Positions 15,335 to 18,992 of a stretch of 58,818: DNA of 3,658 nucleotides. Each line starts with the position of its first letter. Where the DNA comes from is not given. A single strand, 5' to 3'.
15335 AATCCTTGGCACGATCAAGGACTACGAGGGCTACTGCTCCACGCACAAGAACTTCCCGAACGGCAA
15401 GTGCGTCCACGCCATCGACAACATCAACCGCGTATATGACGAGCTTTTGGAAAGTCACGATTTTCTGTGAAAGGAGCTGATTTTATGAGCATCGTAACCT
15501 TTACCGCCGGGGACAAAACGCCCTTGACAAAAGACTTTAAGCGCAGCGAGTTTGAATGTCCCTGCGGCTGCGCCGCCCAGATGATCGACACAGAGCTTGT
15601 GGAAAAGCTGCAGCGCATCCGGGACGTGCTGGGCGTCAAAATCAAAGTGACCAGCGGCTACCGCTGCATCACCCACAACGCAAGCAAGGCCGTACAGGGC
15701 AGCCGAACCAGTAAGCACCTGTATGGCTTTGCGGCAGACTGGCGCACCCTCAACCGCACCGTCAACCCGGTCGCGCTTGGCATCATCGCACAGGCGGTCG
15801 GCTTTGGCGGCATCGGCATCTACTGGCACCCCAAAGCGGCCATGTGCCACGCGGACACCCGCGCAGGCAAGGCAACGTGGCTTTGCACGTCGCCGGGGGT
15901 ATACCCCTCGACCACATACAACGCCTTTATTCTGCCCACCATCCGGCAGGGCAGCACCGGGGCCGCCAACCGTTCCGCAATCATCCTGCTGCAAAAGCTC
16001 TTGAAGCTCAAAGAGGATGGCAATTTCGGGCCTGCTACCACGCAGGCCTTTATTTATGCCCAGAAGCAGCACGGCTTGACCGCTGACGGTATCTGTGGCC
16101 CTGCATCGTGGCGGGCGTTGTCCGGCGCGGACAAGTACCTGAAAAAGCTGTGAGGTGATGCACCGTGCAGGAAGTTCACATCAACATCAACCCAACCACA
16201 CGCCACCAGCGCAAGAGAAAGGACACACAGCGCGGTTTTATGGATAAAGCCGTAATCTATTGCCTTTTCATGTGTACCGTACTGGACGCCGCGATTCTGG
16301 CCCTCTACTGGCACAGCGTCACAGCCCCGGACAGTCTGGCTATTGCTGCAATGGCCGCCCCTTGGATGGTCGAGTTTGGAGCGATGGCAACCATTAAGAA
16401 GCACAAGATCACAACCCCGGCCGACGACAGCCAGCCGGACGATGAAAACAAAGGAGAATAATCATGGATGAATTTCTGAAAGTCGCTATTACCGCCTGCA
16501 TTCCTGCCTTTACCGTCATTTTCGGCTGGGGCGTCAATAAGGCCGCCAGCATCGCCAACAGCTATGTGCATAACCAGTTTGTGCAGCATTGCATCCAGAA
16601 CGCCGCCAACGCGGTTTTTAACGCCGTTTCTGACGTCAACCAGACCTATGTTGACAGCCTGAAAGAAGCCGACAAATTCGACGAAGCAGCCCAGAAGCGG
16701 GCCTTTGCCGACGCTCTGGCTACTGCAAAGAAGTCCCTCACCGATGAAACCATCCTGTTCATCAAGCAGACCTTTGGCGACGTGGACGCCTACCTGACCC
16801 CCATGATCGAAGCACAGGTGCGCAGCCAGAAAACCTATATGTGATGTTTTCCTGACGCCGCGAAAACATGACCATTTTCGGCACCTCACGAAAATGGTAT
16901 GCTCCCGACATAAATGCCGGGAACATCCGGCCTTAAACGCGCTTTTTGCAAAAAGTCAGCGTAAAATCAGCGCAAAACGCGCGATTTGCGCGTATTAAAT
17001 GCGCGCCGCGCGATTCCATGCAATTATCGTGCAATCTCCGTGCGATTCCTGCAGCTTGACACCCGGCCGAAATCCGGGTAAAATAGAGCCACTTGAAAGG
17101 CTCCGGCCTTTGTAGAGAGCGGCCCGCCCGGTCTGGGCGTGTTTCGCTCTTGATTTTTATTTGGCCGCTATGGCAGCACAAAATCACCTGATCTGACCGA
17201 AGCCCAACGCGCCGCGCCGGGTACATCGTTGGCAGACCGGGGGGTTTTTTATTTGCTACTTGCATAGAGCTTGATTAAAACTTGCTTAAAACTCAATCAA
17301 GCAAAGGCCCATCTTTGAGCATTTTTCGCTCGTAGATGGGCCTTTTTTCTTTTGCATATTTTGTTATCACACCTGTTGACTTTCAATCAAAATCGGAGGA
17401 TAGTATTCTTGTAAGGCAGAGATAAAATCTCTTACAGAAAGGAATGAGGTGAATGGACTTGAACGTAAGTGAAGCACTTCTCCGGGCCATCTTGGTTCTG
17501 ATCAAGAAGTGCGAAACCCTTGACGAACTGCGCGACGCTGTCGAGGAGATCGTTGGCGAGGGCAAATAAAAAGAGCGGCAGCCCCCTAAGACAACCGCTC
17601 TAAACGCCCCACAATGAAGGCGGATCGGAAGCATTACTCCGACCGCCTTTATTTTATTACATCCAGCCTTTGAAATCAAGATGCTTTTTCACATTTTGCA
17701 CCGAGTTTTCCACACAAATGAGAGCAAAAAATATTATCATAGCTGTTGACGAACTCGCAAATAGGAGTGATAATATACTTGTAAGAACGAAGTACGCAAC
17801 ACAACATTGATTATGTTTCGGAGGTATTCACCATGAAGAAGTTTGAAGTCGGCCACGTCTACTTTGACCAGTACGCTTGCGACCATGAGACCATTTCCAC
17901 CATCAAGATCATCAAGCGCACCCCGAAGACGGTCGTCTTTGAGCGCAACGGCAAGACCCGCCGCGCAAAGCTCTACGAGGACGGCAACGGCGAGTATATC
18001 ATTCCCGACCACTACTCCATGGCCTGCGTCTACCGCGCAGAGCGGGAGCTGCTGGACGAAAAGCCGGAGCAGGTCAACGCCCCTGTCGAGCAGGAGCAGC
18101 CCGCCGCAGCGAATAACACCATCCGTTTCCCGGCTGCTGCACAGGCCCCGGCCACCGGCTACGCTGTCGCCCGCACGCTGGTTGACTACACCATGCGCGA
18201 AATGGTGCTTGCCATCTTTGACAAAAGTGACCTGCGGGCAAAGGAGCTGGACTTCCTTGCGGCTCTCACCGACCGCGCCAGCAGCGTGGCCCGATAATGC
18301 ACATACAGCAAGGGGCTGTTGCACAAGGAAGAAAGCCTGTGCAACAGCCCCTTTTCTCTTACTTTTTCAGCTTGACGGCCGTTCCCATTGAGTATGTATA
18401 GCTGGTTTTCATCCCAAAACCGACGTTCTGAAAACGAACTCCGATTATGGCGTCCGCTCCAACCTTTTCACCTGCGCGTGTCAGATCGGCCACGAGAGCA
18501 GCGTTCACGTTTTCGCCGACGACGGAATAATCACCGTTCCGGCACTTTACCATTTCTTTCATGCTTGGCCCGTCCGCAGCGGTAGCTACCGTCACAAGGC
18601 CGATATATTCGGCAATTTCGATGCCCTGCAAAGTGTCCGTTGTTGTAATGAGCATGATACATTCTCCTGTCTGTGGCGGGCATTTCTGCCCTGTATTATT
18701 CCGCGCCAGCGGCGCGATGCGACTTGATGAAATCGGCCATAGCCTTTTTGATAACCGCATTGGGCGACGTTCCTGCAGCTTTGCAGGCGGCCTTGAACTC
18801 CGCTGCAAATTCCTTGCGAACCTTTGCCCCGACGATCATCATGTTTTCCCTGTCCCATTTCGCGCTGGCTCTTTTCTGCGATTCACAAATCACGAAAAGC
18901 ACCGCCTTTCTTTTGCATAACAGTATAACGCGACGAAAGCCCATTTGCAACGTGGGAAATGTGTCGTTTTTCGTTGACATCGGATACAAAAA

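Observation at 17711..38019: One repressor operator embedded in at least five dispersed, paralogous early promoters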

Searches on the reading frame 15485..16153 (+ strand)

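Call 69: search_protein_families(library=pfam, proteins=[window:15485-16153:+], max_evalue=0.01)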
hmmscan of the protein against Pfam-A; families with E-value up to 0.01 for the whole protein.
window:15485-16153:+ (222 aa): 4 families
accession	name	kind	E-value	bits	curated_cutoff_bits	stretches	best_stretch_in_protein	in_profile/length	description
PF08291.16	Peptidase_M15_3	-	6.8e-17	62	23.2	1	17-117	2-103/108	Peptidase M15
PF01471.23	PG_binding_1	-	7.5e-09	36.1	23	1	171-212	14-57/57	Putative peptidoglycan binding domain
PF05951.18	Peptidase_M15_2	-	2.1e-05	24.7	27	1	32-125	51-147/153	Bacterial protein of unknown function (DUF882)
PF09374.15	PG_binding_3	-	0.00011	22.7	24.6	0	165-190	2-32/76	Predicted Peptidoglycan domain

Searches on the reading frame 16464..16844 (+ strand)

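Call 69: search_protein_families(library=pfam, proteins=[window:16464-16844:+], max_evalue=0.01)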
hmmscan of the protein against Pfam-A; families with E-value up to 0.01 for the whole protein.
window:16464-16844:+ (126 aa): 1 family
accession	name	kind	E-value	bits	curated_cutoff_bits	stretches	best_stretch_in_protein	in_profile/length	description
PF12501.13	DUF3708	-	0.004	17.2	24.1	1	7-88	41-123/166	Phosphate ATP-binding cassette transporter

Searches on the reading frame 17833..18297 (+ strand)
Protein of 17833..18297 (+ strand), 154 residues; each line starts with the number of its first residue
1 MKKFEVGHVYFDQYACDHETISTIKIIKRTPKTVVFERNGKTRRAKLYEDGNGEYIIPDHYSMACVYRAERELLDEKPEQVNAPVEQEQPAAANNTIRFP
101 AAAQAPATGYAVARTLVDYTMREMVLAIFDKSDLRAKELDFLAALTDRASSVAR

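Call 12: search_protein_families(library=pfam, proteins=[window:17833-18297:+], max_evalue=0.01)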
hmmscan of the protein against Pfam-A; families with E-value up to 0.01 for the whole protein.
window:17833-18297:+ (154 aa): 0 families

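Call 13: search_protein_families(library=phrogs, proteins=[window:17833-18297:+], max_evalue=0.001)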
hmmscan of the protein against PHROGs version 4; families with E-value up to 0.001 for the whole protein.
window:17833-18297:+ (154 aa): 0 families

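Call 76: search_protein_families(library=padloc, proteins=[window:17833-18297:+], max_evalue=0.001)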
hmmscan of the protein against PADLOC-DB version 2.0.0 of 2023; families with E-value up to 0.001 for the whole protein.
window:17833-18297:+ (154 aa): 0 families

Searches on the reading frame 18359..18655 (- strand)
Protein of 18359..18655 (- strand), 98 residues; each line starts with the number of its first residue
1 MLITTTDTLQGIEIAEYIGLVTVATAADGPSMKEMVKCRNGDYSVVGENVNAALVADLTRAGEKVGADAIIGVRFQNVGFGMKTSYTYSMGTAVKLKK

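Call 69: search_protein_families(library=pfam, proteins=[window:18359-18655:-], max_evalue=0.01)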
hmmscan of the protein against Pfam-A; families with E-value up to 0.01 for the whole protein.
window:18359-18655:- (98 aa): 1 family
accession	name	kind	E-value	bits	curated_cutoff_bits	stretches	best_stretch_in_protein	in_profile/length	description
PF01906.23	YbjQ_1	-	9.5e-11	42.7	23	1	1-96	1-103/103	Putative heavy-metal-binding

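Call 76: search_protein_families(library=padloc, proteins=[window:18359-18655:-], max_evalue=0.001)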
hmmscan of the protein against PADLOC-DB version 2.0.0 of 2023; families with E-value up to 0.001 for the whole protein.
window:18359-18655:- (98 aa): 0 families

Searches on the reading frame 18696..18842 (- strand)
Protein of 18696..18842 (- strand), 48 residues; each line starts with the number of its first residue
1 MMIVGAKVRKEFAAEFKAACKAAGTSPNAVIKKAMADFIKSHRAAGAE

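Call 69: search_protein_families(library=pfam, proteins=[window:18696-18842:-], max_evalue=0.01)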
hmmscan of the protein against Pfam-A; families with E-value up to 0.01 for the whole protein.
window:18696-18842:- (48 aa): 1 family
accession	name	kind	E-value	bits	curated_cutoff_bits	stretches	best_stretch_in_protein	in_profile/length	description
PF09274.16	ParG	-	0.0044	17.6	21.4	1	10-42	43-75/76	ParG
